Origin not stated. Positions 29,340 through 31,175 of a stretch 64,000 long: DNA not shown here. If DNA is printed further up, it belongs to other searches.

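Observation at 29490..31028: In-frame CinA_C (PncC-like) fusion to branched-chain aminotransferase with no intervening stop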

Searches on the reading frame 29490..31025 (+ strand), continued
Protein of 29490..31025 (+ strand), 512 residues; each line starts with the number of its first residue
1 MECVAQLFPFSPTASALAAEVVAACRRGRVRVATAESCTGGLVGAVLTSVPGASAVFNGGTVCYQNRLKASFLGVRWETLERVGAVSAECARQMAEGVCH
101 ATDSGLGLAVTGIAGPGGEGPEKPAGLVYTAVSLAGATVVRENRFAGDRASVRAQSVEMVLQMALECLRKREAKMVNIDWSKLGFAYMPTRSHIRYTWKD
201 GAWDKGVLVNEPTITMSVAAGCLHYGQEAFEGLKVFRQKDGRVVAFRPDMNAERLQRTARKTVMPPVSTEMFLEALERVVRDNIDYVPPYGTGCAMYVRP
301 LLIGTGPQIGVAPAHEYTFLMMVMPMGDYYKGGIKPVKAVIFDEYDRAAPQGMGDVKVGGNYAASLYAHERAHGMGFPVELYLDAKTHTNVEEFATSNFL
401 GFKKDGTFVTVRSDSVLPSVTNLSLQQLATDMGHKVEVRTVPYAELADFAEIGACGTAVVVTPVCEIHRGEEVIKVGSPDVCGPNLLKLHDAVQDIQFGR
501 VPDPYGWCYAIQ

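Call 12: find_encoding_contigs(protein=P0006, flank=4000, max_places=2)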
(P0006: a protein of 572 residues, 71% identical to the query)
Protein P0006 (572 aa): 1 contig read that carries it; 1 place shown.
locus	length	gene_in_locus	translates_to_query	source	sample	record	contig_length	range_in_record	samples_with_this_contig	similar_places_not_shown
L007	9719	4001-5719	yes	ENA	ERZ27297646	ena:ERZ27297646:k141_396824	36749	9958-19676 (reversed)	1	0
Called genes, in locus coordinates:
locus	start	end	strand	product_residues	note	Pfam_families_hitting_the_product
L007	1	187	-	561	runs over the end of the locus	PF04932:Wzy_C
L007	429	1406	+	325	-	PF02568:ThiI (weak), PF03054:tRNA_Me_trans (weak), PF18297:NFACT-R_2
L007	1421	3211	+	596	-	PF23763:Beta-barrel_GLAA-B_I, PF13229:Beta_helix (faint), PF23764:Beta-barrel_GLAA-B_II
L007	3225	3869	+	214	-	PF04127:DFP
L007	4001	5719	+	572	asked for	PF02464:CinA, PF01063:Aminotran_4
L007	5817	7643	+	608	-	PF02776:TPP_enzyme_N, PF00205:TPP_enzyme_M, PF02775:TPP_enzyme_C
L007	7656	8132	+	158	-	PF01842:ACT, PF22629:ACT_AHAS_ss, PF13710:ACT_5 (faint), PF10369:ALS_ss_C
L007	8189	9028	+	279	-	PF08501:Shikimate_dh_N, PF18317:SDH_C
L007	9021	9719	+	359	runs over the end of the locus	PF06750:A24_N_bact, PF01478:Peptidase_A24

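Call 13: find_encoding_contigs(protein=P0018, flank=4000, max_places=2)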
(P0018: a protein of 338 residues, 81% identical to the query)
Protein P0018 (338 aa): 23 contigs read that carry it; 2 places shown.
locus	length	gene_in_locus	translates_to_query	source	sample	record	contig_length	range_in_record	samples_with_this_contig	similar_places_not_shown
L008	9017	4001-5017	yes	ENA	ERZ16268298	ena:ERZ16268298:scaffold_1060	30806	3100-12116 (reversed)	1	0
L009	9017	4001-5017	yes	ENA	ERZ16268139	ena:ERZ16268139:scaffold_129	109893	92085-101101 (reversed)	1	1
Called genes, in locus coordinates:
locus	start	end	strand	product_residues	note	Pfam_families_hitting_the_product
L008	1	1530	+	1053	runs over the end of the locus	PF07517:SecA_DEAD, PF00270:DEAD (faint), PF01043:SecA_PP_bind, PF21090:P-loop_SecA, PF07516:SecA_SW, PF02810:SEC-C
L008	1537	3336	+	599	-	PF13768:VWA_3, PF00092:VWA, PF13519:VWA_2 (weak)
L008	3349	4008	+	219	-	PF02464:CinA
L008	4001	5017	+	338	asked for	PF01063:Aminotran_4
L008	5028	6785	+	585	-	PF02776:TPP_enzyme_N, PF00205:TPP_enzyme_M, PF02775:TPP_enzyme_C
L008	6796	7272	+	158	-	PF01842:ACT, PF22629:ACT_AHAS_ss, PF13710:ACT_5 (weak), PF10369:ALS_ss_C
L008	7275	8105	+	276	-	PF08501:Shikimate_dh_N, PF18317:SDH_C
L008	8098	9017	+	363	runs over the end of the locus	PF06750:A24_N_bact, PF01478:Peptidase_A24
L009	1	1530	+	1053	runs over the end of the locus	PF07517:SecA_DEAD, PF00270:DEAD (faint), PF01043:SecA_PP_bind, PF21090:P-loop_SecA, PF07516:SecA_SW, PF02810:SEC-C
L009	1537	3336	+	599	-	PF13768:VWA_3, PF00092:VWA, PF13519:VWA_2 (weak)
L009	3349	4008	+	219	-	PF02464:CinA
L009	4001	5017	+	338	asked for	PF01063:Aminotran_4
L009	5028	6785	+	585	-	PF02776:TPP_enzyme_N, PF00205:TPP_enzyme_M, PF02775:TPP_enzyme_C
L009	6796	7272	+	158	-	PF01842:ACT, PF22629:ACT_AHAS_ss, PF13710:ACT_5 (weak), PF10369:ALS_ss_C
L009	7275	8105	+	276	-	PF08501:Shikimate_dh_N, PF18317:SDH_C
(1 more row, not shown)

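Call 16: find_related_loci(query=window:29490-31025:+, collection=genome_contigs, flank=3000)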
Query window:29490-31025:+ (512 aa) in genome_contigs; peptide patterns used: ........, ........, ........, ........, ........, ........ (x = any residue, [..] = any of these).
96 stretches matched a pattern; 41 encode a relative of the query (tblastn E <= 1e-3); 41 distinct loci.
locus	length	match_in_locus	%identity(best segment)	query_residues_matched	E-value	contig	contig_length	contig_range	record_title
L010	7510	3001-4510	80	10-512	0e+0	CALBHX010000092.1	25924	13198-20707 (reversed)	MAG TPA_asm: uncultured Lentisphaeraceae bacterium isolate SRR1747054_bin.45_CONCOCT_v1.1_MAG genome assembly, contig: E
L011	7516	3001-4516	86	9-511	0e+0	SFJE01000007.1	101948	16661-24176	MAG: Lentisphaeraceae bacterium isolate W1P29.020 Contig75, whole genome shotgun sequence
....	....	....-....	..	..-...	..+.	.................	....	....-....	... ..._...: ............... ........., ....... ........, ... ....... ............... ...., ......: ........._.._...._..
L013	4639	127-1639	86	10-511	0e+0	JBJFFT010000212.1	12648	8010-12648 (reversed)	MAG: Candidatus Spyradenecus sp. isolate EHIM02_bin.006 NODE_984_length_12648_cov_6.322481, whole genome shotgun sequenc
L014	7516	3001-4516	85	9-511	0e+0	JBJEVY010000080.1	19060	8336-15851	MAG: Candidatus Spyradenecus sp. isolate MAHA01_bin.015 NODE_487_length_19060_cov_7.840674, whole genome shotgun sequenc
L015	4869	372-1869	85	13-511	0e+0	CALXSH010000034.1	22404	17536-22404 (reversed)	MAG: uncultured Kiritimatiellaeota bacterium isolate BRZ_RB__bin17 genome assembly, contig: BRZ_RB__NODE_2440_length_224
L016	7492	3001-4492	85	17-512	0e+0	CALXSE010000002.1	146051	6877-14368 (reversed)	MAG: uncultured Kiritimatiellaeota bacterium isolate BRZ_KF__bin114 genome assembly, contig: BRZ_KF__NODE_124_length_146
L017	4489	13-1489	82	21-512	0e+0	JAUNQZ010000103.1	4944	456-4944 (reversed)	MAG: bacterium isolate S3M_St_10 NODE_4489_length_4944_cov_8.059930, whole genome shotgun sequence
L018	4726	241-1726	81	18-512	0e+0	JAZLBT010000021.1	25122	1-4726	MAG: Candidatus Spyradenecus sp. isolate T1900045060_TC20190053.MAGScoT_cleanbin_000006 SGB_4565_k141_280944, whole geno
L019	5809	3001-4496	85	16-512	0e+0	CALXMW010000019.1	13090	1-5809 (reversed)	MAG: uncultured Kiritimatiellaeota bacterium isolate BRZ_QD__bin101 genome assembly, contig: BRZ_QD__NODE_8435_length_13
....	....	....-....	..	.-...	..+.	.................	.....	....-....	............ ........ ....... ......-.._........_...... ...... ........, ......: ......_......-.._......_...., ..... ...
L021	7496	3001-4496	85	16-512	0e+0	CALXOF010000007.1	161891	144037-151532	MAG: uncultured Kiritimatiellaeota bacterium isolate BRZ_KQ__bin80 genome assembly, contig: BRZ_KQ__NODE_128_length_1618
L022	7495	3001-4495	77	16-512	0e+0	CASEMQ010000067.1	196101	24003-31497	uncultured Lentisphaeraceae bacterium isolate SI.A14.metabat-bins.110 genome assembly, contig: SI.A14.metabat-bins.110.f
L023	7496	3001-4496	85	16-512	0e+0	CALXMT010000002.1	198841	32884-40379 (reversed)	MAG: uncultured Kiritimatiellaeota bacterium isolate BRZ_EK__bin27 genome assembly, contig: BRZ_EK__NODE_25_length_19884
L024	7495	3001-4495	81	16-512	0e+0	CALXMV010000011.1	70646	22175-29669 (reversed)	MAG: uncultured Kiritimatiellaeota bacterium isolate BRZ_SL__bin71 genome assembly, contig: BRZ_SL__NODE_447_length_7064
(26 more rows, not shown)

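Call 18: find_encoding_contigs(protein=P0007, flank=3000, max_places=2)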
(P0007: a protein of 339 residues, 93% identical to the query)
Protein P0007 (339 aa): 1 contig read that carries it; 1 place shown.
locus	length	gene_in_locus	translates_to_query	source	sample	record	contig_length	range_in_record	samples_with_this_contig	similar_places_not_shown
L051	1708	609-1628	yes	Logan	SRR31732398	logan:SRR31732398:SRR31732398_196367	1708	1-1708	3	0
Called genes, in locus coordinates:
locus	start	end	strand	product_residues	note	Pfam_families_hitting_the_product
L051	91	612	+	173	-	PF02464:CinA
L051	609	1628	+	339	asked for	PF01063:Aminotran_4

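Call 19: find_encoding_contigs(protein=P0002, flank=3000, max_places=2)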
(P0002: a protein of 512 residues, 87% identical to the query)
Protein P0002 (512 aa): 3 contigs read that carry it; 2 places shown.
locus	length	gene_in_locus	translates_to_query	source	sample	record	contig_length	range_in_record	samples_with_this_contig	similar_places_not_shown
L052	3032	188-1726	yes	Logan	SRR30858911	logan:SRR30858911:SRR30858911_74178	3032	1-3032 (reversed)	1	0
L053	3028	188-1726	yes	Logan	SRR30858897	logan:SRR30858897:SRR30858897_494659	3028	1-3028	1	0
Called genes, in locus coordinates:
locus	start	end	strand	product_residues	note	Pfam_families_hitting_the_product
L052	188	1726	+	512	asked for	PF02464:CinA, PF01063:Aminotran_4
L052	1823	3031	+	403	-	?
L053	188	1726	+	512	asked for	PF02464:CinA, PF01063:Aminotran_4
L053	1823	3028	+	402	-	?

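Call 20: find_encoding_contigs(protein=P0001, flank=3000, max_places=4)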
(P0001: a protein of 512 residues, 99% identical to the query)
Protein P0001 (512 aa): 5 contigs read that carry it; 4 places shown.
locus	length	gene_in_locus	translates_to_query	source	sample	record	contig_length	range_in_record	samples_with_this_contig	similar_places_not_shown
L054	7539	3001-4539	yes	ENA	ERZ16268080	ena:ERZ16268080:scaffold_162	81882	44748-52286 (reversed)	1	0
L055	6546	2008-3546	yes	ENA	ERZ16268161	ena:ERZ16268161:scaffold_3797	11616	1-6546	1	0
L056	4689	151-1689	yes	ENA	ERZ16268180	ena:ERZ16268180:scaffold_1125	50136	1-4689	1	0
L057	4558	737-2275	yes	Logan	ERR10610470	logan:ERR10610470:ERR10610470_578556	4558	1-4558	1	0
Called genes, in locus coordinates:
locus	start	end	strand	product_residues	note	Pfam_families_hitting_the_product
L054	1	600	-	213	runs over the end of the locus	PF07963:N_methyl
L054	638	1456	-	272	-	PF07963:N_methyl, PF08334:T2SSG (faint)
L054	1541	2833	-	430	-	PF28597:T2SSF_N, PF00482:T2SSF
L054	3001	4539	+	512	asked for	PF02464:CinA, PF01063:Aminotran_4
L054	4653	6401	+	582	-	PF02776:TPP_enzyme_N, PF00205:TPP_enzyme_M, PF02775:TPP_enzyme_C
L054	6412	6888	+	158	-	PF01842:ACT, PF13291:ACT_4 (weak), PF22629:ACT_AHAS_ss, PF13710:ACT_5, PF10369:ALS_ss_C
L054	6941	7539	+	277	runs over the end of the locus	PF08501:Shikimate_dh_N, PF00899:ThiF (weak), PF18317:SDH_C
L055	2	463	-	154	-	?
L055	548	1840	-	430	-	PF28597:T2SSF_N, PF00482:T2SSF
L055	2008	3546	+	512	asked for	PF02464:CinA, PF01063:Aminotran_4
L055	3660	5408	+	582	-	PF02776:TPP_enzyme_N, PF00205:TPP_enzyme_M, PF02775:TPP_enzyme_C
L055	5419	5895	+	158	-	PF01842:ACT, PF13291:ACT_4 (weak), PF22629:ACT_AHAS_ss, PF13710:ACT_5, PF10369:ALS_ss_C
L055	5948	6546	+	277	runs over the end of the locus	PF08501:Shikimate_dh_N, PF00899:ThiF (weak), PF18317:SDH_C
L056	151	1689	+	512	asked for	PF02464:CinA, PF01063:Aminotran_4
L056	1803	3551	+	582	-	PF02776:TPP_enzyme_N, PF00205:TPP_enzyme_M, PF02775:TPP_enzyme_C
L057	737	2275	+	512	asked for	PF02464:CinA, PF01063:Aminotran_4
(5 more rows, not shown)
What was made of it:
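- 29490..31028 (+): Fused cinA(pncC-like)-ilvE ORF: 512 codons plus the TGA stop. A 99%-identical protein (P0001) lies on contigs from four other samples (call 20).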

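Call 28: search_protein_representatives(protein=window:29490-31025:+)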
Query: 512 residues. Proteins with E-value up to 0.001 (for the whole library): 27564; up to 1e-10: 15817; up to 1e-30: 747. The best 150 are listed.
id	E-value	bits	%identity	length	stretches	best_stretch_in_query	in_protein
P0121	3.8e-141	487.7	82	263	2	175-371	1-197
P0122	3.8e-101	355.7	52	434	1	172-511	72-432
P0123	1.3e-97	344.0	46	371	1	161-508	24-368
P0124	4.1e-94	332.5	48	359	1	183-511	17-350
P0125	4.8e-94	332.3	72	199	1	176-372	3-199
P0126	1.3e-93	330.9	84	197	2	264-408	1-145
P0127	5.4e-92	325.5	47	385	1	169-510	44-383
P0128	9.7e-91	321.4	45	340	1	176-508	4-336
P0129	1.5e-90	320.8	49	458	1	193-510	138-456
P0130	3.7e-90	319.5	46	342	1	175-509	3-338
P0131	7.9e-90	318.4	53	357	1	176-429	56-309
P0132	3.0e-89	316.5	45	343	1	175-511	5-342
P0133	3.5e-89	316.2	49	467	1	176-511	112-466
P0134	2.1e-88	313.7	47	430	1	177-508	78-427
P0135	3.7e-88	312.9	47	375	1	177-511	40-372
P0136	8.0e-88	311.8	46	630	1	176-509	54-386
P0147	1.1e-80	288.2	43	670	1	176-509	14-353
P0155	1.2e-75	271.6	43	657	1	183-510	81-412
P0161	6.7e-71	255.9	52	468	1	227-467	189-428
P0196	3.1e-59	217.4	41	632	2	163-403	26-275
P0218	6.6e-56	206.5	39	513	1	176-501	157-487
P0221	9.1e-56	206.0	44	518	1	202-510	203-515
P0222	9.7e-56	205.9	69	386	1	14-172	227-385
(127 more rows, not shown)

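Call 29: search_protein_families(library=pfam, proteins=[P0218, P0221, P0129, P0133, P0161, P0222, P0136, P0147, P0155, P0196], max_evalue=0.001)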
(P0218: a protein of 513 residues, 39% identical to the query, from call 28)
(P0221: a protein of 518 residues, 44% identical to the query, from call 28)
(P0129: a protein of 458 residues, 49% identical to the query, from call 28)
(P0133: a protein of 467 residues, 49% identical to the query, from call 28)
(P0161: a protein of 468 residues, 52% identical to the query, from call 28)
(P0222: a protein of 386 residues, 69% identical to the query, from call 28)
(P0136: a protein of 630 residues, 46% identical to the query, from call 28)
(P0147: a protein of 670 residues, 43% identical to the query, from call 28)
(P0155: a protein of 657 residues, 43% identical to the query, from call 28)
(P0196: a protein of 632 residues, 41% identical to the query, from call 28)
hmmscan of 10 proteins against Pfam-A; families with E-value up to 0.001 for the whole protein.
P0218 (513 aa): 1 family
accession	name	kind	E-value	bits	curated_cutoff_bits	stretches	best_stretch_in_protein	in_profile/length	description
PF01063.24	Aminotran_4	-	3.5e-35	122.3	28.5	1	218-454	3-223/223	Amino-transferase class IV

P0221 (518 aa): 3 families
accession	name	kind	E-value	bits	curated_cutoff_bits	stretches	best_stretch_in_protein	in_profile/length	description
PF01063.24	Aminotran_4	-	2.2e-32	113.1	28.5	1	230-473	2-223/223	Amino-transferase class IV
PF12867.12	DinB_2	-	2.7e-10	41.2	24.8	1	36-169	3-126/128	DinB superfamily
PF11716.13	MDMPI_N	-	0.00014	23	24.2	1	35-172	1-140/140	Mycothiol maleylpyruvate isomerase N-terminal domain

P0129 (458 aa): 2 families
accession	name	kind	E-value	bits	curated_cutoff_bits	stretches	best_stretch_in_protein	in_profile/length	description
PF05833.16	NFACT_N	-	6.8e-51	173.9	31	1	4-136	1-133/456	NFACT N-terminal and middle domains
PF01063.24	Aminotran_4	-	7.5e-33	114.7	28.5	1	174-411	2-223/223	Amino-transferase class IV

P0133 (467 aa): 1 family
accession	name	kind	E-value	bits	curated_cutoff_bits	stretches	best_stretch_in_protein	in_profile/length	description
PF01063.24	Aminotran_4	-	1.7e-22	80.8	28.5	1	172-419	2-223/223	Amino-transferase class IV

P0161 (468 aa): 2 families
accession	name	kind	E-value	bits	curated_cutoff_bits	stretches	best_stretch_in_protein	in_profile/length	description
PF01063.24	Aminotran_4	-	3.5e-31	109.2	28.5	1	191-426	2-221/223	Amino-transferase class IV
PF17757.6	UvrB_inter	-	2.7e-20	72.7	22.9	1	66-153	1-89/91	UvrB interaction domain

P0222 (386 aa): 1 family
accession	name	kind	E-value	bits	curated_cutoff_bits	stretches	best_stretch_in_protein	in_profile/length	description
PF02464.23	CinA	-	1.9e-46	157.9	23.5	1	229-378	3-152/155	Competence-damaged protein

P0136 (630 aa): 3 families
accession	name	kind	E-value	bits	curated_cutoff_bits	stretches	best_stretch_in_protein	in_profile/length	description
PF01063.24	Aminotran_4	-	1.3e-26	94.2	28.5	1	107-348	2-223/223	Amino-transferase class IV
PF01596.23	Methyltransf_3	-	4.1e-12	46.3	22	1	483-577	41-135/204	O-methyltransferase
PF13578.12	Methyltransf_24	-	3e-08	34.9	26.3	1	491-583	1-91/105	Methyltransferase domain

P0147 (670 aa): 2 families
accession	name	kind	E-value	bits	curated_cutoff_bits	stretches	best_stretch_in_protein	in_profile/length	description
PF01063.24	Aminotran_4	-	4.8e-23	82.6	28.5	1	67-311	2-222/223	Amino-transferase class IV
PF00155.27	Aminotran_1_2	-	4e-09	36.6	19.7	1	576-669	3-101/361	Aminotransferase class I and II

P0155 (657 aa): 8 families
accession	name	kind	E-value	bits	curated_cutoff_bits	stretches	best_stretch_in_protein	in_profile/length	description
PF01063.24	Aminotran_4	-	2.4e-23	83.6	28.5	1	128-368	2-222/223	Amino-transferase class IV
PF13649.12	Methyltransf_25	-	4.7e-16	59.7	27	1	490-579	1-97/97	Methyltransferase domain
PF08241.18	Methyltransf_11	-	5.4e-16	59.4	21.2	1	491-583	1-95/95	Methyltransferase domain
PF13847.12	Methyltransf_31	-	9.7e-09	35.5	27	1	490-587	7-113/145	Methyltransferase domain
PF13489.12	Methyltransf_23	-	3.9e-08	33.6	27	1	489-594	25-124/164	Methyltransferase domain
PF08242.18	Methyltransf_12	-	1.8e-06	29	30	1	491-580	1-97/98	Methyltransferase domain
PF03141.22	Methyltransf_29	-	2.7e-05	23.4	23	1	489-619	120-254/506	Putative S-adenosyl-L-methionine-dependent methyltransferase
PF05175.20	MTS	-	0.00021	21.4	23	1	474-528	19-74/170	Methyltransferase small domain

P0196 (632 aa): 1 family
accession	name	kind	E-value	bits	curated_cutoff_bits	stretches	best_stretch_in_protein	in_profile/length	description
PF01063.24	Aminotran_4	-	2.5e-12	47.6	28.5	1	96-272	1-156/223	Amino-transferase class IV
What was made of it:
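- Tried and rejected: Search of 1.84 billion 50%-identity cluster representatives with the fusion (call 28), followed by Pfam scans of ten selected hits: nine long BCATs and the best CinA match, P0222 (call 29).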
